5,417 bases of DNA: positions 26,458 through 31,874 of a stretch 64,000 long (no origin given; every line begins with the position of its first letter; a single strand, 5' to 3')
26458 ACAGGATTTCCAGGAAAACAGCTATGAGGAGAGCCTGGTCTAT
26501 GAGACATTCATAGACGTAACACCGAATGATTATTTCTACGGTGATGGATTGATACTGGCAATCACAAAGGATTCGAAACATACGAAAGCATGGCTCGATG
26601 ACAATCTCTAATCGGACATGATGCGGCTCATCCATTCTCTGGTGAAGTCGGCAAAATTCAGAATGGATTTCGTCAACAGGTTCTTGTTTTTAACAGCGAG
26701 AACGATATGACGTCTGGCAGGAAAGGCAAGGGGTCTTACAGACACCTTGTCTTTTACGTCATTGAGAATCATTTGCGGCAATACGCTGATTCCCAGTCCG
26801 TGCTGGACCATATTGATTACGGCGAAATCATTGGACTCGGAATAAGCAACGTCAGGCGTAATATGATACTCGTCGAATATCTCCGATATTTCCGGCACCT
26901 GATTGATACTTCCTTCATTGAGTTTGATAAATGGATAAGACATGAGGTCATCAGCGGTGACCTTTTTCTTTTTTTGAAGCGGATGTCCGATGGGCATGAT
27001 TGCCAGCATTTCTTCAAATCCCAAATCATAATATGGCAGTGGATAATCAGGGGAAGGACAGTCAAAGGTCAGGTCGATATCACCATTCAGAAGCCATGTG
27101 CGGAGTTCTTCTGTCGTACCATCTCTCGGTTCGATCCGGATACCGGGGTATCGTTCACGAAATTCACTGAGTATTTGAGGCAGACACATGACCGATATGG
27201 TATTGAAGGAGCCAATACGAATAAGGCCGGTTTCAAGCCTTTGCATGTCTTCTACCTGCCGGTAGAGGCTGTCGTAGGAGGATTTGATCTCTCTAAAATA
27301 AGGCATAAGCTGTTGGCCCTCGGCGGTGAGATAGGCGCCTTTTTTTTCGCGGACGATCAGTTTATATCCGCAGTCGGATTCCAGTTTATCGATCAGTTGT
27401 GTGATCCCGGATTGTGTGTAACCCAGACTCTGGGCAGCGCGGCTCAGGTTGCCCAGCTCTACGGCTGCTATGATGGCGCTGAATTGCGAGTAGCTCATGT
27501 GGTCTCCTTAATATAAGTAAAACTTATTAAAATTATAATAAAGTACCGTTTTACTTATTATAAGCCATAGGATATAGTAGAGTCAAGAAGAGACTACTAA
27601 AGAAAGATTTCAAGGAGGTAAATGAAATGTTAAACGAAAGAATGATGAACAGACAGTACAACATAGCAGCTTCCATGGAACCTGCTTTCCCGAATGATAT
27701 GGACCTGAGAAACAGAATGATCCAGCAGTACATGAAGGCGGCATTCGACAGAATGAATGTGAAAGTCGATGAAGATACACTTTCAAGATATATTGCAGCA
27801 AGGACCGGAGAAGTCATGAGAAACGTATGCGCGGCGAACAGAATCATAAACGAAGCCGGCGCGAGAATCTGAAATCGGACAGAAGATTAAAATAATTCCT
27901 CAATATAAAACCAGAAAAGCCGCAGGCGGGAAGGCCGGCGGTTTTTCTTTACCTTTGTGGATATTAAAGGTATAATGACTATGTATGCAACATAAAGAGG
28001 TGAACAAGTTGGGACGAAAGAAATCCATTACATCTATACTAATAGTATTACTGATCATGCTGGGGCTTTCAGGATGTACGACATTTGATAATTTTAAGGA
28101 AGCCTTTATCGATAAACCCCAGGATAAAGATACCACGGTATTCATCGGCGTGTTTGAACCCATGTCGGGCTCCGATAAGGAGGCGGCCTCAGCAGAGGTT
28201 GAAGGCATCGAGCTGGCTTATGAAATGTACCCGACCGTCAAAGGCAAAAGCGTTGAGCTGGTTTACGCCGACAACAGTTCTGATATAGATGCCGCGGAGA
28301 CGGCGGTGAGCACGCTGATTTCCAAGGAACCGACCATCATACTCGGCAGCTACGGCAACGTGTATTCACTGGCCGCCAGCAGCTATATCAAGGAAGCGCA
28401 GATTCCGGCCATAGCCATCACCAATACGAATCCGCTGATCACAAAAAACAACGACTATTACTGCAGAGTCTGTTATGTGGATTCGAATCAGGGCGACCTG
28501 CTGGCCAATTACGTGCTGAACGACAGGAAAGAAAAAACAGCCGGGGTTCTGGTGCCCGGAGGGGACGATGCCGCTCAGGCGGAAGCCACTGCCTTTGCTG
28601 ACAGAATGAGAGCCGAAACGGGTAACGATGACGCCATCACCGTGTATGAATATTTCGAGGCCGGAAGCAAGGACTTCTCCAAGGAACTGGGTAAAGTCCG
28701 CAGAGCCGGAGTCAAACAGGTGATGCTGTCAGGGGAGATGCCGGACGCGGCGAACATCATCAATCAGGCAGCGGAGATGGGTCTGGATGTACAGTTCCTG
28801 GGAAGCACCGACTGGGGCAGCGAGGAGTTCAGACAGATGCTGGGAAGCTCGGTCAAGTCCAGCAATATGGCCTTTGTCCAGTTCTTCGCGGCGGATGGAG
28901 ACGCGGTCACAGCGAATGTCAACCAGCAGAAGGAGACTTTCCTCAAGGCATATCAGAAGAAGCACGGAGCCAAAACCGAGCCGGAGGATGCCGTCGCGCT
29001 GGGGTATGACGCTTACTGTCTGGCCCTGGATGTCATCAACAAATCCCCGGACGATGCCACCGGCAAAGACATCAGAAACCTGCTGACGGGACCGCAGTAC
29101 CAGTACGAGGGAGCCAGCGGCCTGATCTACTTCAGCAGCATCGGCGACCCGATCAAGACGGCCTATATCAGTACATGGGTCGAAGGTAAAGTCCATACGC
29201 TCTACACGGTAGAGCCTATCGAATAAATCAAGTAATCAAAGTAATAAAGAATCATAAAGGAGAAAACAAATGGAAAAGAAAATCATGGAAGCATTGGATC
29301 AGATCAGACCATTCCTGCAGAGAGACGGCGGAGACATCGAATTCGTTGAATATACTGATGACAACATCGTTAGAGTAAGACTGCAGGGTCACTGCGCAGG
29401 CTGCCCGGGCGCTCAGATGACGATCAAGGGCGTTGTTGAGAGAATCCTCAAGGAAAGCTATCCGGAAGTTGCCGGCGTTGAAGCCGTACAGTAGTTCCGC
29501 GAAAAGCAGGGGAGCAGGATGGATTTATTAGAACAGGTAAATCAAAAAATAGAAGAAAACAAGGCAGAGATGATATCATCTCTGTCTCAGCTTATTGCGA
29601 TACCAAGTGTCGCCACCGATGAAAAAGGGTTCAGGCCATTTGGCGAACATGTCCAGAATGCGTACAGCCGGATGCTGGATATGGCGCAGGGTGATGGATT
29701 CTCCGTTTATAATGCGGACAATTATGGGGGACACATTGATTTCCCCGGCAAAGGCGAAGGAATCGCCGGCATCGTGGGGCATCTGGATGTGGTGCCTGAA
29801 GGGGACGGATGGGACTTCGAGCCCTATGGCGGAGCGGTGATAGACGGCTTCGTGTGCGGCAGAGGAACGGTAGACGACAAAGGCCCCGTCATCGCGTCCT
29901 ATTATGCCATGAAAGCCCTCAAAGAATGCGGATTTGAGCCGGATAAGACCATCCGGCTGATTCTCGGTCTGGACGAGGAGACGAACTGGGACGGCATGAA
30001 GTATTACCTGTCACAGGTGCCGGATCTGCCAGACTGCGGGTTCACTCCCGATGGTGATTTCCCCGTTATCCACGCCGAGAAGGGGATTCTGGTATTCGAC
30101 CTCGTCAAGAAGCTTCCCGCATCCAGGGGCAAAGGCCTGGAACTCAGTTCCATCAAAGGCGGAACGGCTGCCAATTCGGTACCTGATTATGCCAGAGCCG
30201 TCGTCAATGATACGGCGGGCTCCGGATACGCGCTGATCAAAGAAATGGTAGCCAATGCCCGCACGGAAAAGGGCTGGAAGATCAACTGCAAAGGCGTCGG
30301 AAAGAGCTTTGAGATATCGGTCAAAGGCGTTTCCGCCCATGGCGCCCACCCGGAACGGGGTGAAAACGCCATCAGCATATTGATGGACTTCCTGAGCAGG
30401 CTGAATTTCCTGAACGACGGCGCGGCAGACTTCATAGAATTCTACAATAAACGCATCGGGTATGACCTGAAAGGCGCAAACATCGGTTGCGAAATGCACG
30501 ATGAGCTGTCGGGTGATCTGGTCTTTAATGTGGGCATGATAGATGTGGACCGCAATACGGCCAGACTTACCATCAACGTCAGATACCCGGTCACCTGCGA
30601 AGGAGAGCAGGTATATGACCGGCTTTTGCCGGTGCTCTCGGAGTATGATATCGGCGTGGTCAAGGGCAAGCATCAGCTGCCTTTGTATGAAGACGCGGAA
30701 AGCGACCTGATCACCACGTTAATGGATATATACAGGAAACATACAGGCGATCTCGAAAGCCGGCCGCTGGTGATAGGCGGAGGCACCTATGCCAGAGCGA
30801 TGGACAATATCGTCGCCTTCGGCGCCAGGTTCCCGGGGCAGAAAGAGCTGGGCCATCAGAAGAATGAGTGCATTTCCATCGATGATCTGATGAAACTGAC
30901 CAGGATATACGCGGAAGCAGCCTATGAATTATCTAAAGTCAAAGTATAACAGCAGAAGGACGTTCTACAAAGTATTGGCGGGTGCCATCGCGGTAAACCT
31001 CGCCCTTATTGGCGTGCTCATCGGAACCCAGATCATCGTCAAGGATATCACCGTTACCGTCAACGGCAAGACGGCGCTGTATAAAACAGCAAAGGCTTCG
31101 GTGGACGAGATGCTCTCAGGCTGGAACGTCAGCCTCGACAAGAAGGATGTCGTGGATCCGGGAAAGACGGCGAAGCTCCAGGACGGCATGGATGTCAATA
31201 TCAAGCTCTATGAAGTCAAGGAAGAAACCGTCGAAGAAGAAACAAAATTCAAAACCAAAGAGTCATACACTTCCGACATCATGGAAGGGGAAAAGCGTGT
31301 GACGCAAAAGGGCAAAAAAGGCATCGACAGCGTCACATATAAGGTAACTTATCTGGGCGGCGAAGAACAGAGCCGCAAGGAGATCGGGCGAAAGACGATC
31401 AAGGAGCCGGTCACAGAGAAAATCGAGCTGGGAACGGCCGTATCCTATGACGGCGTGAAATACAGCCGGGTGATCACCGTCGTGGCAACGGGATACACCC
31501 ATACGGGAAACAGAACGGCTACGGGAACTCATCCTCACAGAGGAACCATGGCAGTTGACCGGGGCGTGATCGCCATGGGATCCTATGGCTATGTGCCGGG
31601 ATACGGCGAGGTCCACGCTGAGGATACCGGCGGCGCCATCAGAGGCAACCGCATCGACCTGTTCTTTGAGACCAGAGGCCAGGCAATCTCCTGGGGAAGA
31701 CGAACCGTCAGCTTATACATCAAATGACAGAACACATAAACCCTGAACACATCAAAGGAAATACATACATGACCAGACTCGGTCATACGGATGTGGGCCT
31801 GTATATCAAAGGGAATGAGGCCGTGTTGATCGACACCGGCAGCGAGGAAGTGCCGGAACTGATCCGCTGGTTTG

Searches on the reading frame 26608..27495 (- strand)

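Call 63: search_protein_families(library=pfam, proteins=[window:26608-27495:-], max_evalue=0.000001)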
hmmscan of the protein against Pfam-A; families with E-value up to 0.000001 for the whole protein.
window:26608-27495:- (295 aa): 2 families
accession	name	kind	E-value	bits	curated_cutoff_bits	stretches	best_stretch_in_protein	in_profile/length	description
PF03466.25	LysR_substrate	-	4.5e-37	127.9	28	1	86-289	2-208/209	LysR substrate binding domain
PF00126.33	HTH_1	-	1.5e-14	54.1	26.6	1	4-61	3-60/60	Bacterial regulatory helix-turn-helix protein, lysR family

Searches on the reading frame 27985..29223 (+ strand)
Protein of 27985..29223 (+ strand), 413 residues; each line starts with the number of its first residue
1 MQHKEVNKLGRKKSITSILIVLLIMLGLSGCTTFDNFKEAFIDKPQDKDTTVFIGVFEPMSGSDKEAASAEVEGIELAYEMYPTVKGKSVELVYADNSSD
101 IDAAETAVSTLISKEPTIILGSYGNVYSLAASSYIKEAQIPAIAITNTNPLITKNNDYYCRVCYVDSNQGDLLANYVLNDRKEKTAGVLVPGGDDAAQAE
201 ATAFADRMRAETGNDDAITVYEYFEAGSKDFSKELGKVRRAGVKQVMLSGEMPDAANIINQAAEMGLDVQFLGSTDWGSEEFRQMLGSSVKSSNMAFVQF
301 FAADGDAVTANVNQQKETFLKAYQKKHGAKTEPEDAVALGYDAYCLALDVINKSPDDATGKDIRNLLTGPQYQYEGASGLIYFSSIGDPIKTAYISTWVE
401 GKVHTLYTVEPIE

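Call 63: search_protein_families(library=pfam, proteins=[window:27985-29223:+], max_evalue=0.000001)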
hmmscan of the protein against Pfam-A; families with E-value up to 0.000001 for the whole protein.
window:27985-29223:+ (413 aa): 2 families
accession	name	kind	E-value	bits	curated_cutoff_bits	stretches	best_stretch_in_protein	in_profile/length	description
PF13458.12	Peripla_BP_6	-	2.3e-36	126.6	31.7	1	51-399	1-339/343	Periplasmic binding protein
PF01094.35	ANF_receptor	-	1e-10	41.7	25.4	1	85-394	20-346/353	Receptor family ligand binding region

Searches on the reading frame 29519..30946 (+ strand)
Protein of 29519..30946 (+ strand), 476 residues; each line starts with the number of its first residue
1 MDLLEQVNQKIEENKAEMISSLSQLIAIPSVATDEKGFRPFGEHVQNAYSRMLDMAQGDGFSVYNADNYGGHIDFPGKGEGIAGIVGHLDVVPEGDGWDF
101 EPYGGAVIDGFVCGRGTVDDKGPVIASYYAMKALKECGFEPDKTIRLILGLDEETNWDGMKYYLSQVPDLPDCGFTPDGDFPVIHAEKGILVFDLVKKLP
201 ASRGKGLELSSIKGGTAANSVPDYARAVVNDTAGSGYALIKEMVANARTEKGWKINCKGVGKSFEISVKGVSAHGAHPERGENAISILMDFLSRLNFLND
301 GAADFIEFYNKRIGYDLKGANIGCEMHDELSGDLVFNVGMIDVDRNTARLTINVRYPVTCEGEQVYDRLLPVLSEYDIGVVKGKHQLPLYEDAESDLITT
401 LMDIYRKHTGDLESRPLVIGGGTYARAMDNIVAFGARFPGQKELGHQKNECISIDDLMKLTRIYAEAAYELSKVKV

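Call 63: search_protein_families(library=pfam, proteins=[window:29519-30946:+], max_evalue=0.000001)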
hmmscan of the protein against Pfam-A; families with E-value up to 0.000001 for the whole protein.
window:29519-30946:+ (476 aa): 2 families
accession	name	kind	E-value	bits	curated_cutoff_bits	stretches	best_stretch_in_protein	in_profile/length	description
PF01546.33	Peptidase_M20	-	9.5e-27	94.7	24.6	1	85-468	2-204/206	Peptidase family M20/M25/M40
PF07687.19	M20_dimer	-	2.1e-12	47.4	21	0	263-343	8-63/107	Peptidase dimerisation domain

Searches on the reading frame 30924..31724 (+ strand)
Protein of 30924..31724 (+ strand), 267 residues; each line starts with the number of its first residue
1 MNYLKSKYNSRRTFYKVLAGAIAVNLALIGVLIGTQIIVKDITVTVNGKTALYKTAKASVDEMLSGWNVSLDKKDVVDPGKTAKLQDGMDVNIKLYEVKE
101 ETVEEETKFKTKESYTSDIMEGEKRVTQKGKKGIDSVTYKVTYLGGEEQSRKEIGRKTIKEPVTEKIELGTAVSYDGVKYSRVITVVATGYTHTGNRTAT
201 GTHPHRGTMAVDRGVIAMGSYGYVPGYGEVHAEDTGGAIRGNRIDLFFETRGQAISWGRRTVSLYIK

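Call 63: search_protein_families(library=pfam, proteins=[window:30924-31724:+], max_evalue=0.000001)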
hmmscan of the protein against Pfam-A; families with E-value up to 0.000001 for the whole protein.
window:30924-31724:+ (267 aa): 3 families
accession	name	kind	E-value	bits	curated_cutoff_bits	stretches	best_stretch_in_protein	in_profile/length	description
PF06725.17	3D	-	2.2e-17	63.5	23.8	1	208-266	2-70/72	3D domain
PF07501.17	G5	-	9.5e-17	61.5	23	1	99-171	2-74/75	G5 domain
PF03990.20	DUF348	-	2.2e-07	30.9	24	1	42-80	1-39/41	G5-linked-Ubiquitin-like domain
